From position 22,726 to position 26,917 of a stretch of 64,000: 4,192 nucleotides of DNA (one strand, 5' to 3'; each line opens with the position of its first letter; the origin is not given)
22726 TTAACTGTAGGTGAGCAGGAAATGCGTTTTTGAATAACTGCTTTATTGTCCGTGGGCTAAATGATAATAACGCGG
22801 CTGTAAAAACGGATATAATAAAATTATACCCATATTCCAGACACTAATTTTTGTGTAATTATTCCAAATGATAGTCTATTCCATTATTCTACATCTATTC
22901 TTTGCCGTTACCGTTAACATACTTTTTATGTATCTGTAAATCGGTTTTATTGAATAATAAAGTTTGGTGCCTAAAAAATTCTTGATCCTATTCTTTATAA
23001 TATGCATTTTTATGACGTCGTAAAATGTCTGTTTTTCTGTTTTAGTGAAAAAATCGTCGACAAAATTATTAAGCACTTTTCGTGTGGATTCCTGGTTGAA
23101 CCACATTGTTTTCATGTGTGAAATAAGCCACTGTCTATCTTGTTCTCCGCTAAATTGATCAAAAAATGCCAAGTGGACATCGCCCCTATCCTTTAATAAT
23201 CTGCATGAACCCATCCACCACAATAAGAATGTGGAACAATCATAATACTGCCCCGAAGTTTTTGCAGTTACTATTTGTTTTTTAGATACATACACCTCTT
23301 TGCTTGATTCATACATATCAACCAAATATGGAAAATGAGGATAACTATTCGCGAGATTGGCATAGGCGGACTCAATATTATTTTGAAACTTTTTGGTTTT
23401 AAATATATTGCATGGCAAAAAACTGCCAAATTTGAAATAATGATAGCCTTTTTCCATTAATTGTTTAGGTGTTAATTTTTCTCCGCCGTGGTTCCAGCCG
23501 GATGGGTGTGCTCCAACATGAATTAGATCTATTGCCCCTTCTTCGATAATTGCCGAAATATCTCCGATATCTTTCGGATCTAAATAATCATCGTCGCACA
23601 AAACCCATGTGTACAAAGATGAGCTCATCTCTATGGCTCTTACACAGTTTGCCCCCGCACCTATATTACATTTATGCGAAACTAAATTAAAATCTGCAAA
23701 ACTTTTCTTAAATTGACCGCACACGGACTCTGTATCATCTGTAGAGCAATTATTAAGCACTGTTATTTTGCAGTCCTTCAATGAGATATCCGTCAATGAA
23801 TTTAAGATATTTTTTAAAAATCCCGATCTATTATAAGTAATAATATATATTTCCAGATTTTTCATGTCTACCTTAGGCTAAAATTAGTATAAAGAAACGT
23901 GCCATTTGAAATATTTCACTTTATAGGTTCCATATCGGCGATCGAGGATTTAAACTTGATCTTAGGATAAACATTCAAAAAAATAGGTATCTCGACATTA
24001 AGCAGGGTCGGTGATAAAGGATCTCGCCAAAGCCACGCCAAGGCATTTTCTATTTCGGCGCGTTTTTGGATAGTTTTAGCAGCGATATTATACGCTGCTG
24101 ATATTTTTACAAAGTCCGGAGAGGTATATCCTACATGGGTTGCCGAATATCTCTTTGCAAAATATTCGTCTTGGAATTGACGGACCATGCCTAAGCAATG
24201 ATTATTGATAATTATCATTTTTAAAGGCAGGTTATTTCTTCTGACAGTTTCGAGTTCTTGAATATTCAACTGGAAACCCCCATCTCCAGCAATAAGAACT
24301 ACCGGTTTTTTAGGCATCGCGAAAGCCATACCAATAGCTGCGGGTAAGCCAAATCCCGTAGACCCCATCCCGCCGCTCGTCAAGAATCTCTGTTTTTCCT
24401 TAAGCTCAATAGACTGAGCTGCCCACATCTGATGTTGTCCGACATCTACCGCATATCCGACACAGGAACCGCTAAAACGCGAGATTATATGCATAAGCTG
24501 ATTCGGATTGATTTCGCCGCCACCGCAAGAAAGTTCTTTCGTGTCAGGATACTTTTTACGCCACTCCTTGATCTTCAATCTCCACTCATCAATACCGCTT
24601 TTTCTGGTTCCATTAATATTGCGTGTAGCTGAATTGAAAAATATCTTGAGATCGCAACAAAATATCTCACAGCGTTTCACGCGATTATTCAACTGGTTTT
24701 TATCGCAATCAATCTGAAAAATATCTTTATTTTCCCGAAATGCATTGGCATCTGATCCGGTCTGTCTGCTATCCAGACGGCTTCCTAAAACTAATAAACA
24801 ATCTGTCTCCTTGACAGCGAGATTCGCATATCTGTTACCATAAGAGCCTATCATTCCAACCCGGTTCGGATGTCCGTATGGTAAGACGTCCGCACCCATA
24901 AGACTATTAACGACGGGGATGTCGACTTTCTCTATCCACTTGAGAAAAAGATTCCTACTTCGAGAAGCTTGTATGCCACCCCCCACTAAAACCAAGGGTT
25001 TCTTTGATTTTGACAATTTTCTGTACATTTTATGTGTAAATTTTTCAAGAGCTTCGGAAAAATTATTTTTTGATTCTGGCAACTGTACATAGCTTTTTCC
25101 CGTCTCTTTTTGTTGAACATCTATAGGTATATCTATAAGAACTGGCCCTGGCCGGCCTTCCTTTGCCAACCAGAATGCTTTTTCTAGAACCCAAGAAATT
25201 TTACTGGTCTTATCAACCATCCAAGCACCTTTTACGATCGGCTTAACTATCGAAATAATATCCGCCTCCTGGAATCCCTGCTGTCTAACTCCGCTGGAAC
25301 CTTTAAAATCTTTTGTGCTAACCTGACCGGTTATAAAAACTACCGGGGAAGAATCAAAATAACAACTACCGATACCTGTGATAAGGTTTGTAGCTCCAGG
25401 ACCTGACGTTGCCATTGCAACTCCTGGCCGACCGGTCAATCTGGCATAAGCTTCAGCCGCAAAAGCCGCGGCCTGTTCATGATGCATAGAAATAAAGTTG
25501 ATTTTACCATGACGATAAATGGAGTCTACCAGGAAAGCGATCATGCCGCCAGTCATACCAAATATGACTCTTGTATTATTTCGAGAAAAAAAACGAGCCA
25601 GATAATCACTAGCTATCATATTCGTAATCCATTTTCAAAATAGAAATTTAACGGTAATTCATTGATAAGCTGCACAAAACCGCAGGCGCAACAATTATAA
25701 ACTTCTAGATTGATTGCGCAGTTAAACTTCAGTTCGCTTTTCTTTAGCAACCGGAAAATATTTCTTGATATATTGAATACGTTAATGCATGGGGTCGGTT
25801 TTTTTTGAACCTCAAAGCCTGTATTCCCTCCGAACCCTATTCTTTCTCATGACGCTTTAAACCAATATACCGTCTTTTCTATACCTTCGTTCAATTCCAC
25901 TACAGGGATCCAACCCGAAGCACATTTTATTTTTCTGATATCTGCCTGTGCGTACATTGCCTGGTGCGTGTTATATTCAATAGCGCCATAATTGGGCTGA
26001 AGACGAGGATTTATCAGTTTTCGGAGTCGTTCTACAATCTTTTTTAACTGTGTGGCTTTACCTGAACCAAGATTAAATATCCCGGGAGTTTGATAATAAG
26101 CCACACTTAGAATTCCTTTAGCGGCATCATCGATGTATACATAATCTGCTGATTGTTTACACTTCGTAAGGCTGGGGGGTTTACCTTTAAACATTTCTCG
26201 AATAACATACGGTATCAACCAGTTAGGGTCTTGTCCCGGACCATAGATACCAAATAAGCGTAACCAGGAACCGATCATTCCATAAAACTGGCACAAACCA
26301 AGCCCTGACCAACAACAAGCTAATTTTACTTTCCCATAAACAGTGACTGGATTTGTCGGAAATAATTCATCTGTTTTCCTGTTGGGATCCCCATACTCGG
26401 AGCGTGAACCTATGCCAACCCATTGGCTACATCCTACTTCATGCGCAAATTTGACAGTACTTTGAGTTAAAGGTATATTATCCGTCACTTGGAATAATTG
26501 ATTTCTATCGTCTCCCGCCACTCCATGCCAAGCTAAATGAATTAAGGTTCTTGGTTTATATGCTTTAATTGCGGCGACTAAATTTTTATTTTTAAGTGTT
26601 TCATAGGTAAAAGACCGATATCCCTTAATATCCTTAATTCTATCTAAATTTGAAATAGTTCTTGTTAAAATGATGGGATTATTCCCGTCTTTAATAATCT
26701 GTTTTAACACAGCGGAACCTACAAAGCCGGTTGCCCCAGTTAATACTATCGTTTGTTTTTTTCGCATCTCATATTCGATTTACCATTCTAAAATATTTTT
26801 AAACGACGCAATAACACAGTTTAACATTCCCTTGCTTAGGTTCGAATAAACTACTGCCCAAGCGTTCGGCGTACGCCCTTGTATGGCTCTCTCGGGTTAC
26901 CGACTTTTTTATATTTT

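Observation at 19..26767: AT-rich 27-kb glycan locus with an unusual tailoring-enzyme set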

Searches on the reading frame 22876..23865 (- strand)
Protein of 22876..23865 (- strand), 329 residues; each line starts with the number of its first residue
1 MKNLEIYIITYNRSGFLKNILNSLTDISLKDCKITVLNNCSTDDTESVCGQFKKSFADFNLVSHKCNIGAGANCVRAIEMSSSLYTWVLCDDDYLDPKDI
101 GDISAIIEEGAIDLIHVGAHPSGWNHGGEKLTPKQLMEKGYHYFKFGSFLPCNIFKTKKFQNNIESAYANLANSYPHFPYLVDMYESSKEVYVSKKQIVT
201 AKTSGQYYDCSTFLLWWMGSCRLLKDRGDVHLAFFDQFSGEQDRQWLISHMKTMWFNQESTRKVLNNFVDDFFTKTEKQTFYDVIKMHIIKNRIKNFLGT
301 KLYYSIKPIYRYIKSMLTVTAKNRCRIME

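Call 5: search_protein_families(library=pfam, proteins=[window:22876-23865:-], max_evalue=0.001)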
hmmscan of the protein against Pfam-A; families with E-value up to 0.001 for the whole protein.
window:22876-23865:- (329 aa): 1 family
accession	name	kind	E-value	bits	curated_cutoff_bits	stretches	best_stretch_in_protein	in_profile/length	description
PF00535.33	Glycos_transf_2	-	1.4e-15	58.1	23.3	1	6-125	2-121/168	Glycosyl transferase family 2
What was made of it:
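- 22876..23865 (-): GT2 glycosyltransferase. Glycos_transf_2 58.1 bits (call 5).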

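Call 16: search_protein_families(library=ncbifam, proteins=[window:22876-23865:-], max_evalue=0.00001)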
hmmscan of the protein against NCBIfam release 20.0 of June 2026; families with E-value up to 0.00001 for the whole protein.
window:22876-23865:- (329 aa): 3 families
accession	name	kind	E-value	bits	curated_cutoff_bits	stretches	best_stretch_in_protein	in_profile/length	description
NF007482.0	PRK10073.1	equivalog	7.3e-08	31.8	423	1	3-117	7-120/334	glycosyltransferase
NF050050.1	ProtGlycPglI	equivalog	2.4e-07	30.4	500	1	2-110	2-111/306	GalNAc(5)-diNAcBac-PP-undecaprenol beta-1,3-glucosyltransferase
NF038302.1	EPS_HpsE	equivalog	6.3e-06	25.4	300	1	4-96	3-100/307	hormogonium polysaccharide biosynthesis glycosyltransferase HpsE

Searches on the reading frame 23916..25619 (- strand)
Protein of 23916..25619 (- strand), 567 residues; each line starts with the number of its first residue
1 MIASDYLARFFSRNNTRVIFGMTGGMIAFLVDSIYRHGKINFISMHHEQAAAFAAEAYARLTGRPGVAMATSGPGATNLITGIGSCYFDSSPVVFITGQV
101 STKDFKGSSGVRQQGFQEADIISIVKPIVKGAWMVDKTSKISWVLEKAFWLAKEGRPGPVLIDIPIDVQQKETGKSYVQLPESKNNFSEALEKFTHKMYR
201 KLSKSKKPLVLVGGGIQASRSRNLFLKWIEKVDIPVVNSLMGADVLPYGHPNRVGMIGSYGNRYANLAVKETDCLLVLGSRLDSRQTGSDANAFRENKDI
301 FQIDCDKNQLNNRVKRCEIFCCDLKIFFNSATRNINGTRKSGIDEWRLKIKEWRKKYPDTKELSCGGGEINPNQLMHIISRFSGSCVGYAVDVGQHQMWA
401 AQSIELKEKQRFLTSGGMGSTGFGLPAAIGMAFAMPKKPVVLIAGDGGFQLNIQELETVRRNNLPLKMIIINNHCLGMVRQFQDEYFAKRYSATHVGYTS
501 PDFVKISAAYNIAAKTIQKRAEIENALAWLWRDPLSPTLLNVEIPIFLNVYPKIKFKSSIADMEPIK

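Call 6: search_protein_families(library=pfam, proteins=[window:23916-25619:-], max_evalue=0.001)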
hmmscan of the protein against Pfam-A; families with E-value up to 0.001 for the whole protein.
window:23916-25619:- (567 aa): 3 families
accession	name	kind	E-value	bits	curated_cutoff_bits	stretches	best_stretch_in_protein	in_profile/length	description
PF02775.26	TPP_enzyme_C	-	1.4e-45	155.2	21.9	1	392-530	1-140/151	Thiamine pyrophosphate enzyme, C-terminal TPP binding domain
PF02776.23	TPP_enzyme_N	-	1.2e-34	119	26.8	1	3-123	3-118/119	Thiamine pyrophosphate enzyme, N-terminal TPP binding domain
PF00205.28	TPP_enzyme_M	-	6.7e-32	110.5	30.4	1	197-320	3-126/137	Thiamine pyrophosphate enzyme, central domain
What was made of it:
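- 23916..25619 (-): TPP-dependent enzyme like the acetolactate-synthase large subunit, with no ilvN or ilvC partner. It may form a branched or acylated sugar, but this was not tested. TPP_enzyme N, M and C domains (call 6).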

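Call 16: search_protein_families(library=ncbifam, proteins=[window:23916-25619:-], max_evalue=0.00001)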
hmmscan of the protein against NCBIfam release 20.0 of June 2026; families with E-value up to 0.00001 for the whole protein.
window:23916-25619:- (567 aa): 52 families (the best 25 are shown)
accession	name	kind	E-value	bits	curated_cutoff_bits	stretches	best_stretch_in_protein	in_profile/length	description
TIGR00118.1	acolac_lg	equivalog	1.5e-149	499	538.35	1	3-562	3-552/557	biosynthetic-type acetolactate synthase large subunit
NF006524.0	PRK08978.1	equivalog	5e-142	474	738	1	6-563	6-543/548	acetolactate synthase 2 catalytic subunit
NF004710.0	PRK06048.1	equivalog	2.3e-137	458.8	976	1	4-561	11-554/561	acetolactate synthase large subunit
NF005651.0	PRK07418.1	subfamily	7.8e-131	437.2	942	1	12-563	30-578/617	acetolactate synthase large subunit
NF005824.0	PRK07710.1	equivalog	7.5e-129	430.6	976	1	7-566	23-570/573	acetolactate synthase large subunit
NF005860.0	PRK07789.1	equivalog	4.5e-127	424.9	881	1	7-527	40-561/615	acetolactate synthase large subunit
NF004919.0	PRK06276.1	equivalog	8.8e-127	423.8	866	1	7-533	7-528/582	acetolactate synthase large subunit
NF005228.0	PRK06725.1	equivalog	4e-126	421.5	991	1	8-528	23-530/571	acetolactate synthase large subunit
NF006319.0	PRK08527.1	equivalog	1.5e-122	409.9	905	1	7-563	10-557/565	acetolactate synthase large subunit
NF005584.0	PRK07282.1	equivalog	5e-118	395.1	970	1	16-563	25-559/566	acetolactate synthase large subunit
NF006016.1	PRK08155.1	equivalog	4.1e-116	388.6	870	1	5-555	7-543/554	acetolactate synthase large subunit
NF005058.0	PRK06466.1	equivalog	5.6e-116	388.3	951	1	4-563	7-566/574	acetolactate synthase 3 large subunit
NF006581.0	PRK09107.1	equivalog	1.2e-113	380.5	974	1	11-554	21-563/595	acetolactate synthase 3 large subunit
NF005409.0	PRK06965.1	equivalog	2.9e-113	379.4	1035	1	2-563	22-580/587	acetolactate synthase 3 catalytic subunit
NF006525.0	PRK08979.1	equivalog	5.5e-111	371.7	1084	1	11-528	14-529/572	acetolactate synthase 3 large subunit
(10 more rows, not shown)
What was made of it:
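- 23916..25619 (-): TIGR00118 499 bits against a cut-off of 538 (call 16).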

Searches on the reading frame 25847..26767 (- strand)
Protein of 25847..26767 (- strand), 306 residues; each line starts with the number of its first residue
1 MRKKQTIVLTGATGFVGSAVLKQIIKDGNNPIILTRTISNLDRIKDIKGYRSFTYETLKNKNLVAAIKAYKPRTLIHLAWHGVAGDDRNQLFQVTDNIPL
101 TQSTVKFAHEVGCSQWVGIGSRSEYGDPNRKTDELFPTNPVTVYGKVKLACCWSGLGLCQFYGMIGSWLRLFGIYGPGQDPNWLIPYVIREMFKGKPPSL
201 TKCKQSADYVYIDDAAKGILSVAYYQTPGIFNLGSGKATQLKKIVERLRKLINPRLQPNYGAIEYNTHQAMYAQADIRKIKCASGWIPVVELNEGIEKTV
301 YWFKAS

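Call 6: search_protein_families(library=pfam, proteins=[window:25847-26767:-], max_evalue=0.001)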
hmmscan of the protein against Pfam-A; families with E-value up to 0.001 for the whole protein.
window:25847-26767:- (306 aa): 4 families
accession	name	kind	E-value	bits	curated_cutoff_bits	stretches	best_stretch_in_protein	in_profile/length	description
PF01370.27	Epimerase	-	2.9e-30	105.9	20.9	1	7-234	1-240/240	NAD dependent epimerase/dehydratase family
PF16363.11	GDP_Man_Dehyd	-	1.7e-18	67.6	27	1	9-299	2-332/332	GDP-mannose 4,6 dehydratase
PF02719.21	Polysacc_synt_2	-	6e-06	26.1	20.2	1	7-119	1-126/293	Polysaccharide biosynthesis protein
PF13460.12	NAD_binding_10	-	0.00057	20.2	27.2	1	11-121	1-98/184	NAD(P)H-binding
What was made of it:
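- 25847..26767 (-): SDR-family nucleotide-sugar epimerase or dehydratase. It is the rightmost gene of the locus. Epimerase 105.9 bits (call 6).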

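Call 16: search_protein_families(library=ncbifam, proteins=[window:25847-26767:-], max_evalue=0.00001)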
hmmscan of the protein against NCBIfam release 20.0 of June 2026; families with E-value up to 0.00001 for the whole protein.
window:25847-26767:- (306 aa): 13 families
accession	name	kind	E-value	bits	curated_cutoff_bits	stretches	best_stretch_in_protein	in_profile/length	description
TIGR02197.1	heptose_epim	equivalog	9.5e-21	74.3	274.6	1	7-305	1-315/316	ADP-glyceromanno-heptose 6-epimerase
TIGR01181.1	dTDP_gluc_dehyt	equivalog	6.9e-18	64.8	365.1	1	7-304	2-312/321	dTDP-glucose 4,6-dehydratase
NF007490.0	PRK10084.1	subfamily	2e-16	59.9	649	1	174-304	197-335/361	dTDP-glucose 4,6-dehydratase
TIGR01179.1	galE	equivalog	3.3e-16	59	262.3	1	7-151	2-152/332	UDP-glucose 4-epimerase GalE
NF007582.0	PRK10217.1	equivalog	4e-14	52.5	698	1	172-305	188-333/355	dTDP-glucose 4,6-dehydratase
TIGR04180.1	EDH_00030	hypoth_equivalog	2.1e-10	40.2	475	1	7-257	1-261/297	NAD-dependent 4,6-dehydratase LegB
NF007956.0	PRK10675.1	subfamily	4.2e-09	36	394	1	7-150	3-155/338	UDP-glucose 4-epimerase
NF008360.0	PRK11150.1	equivalog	1.7e-08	34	452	1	7-303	2-306/310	ADP-glyceromanno-heptose 6-epimerase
TIGR03466.1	HpnA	hypoth_equivalog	1.4e-07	30.7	367.65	1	7-147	3-141/327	hopanoid-associated sugar epimerase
NF047922.1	GDPFucSynFcl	equivalog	5.6e-07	29.3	500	0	206-304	206-302/308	GDP-L-fucose synthase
TIGR01777.1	yfcH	hypoth_equivalog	6.4e-07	29.2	207.35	0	7-52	1-46/292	TIGR01777 family oxidoreductase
NF050030.1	thlkprotThyD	equivalog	2.9e-06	26.7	400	0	7-50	3-46/305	thylakoid membrane protein ThyD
NF011728.1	PRK15181.1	equivalog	3.8e-06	26.1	760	0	86-303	106-337/348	Vi polysaccharide biosynthesis UDP-N-acetylglucosaminuronic acid C-4 epimerase TviC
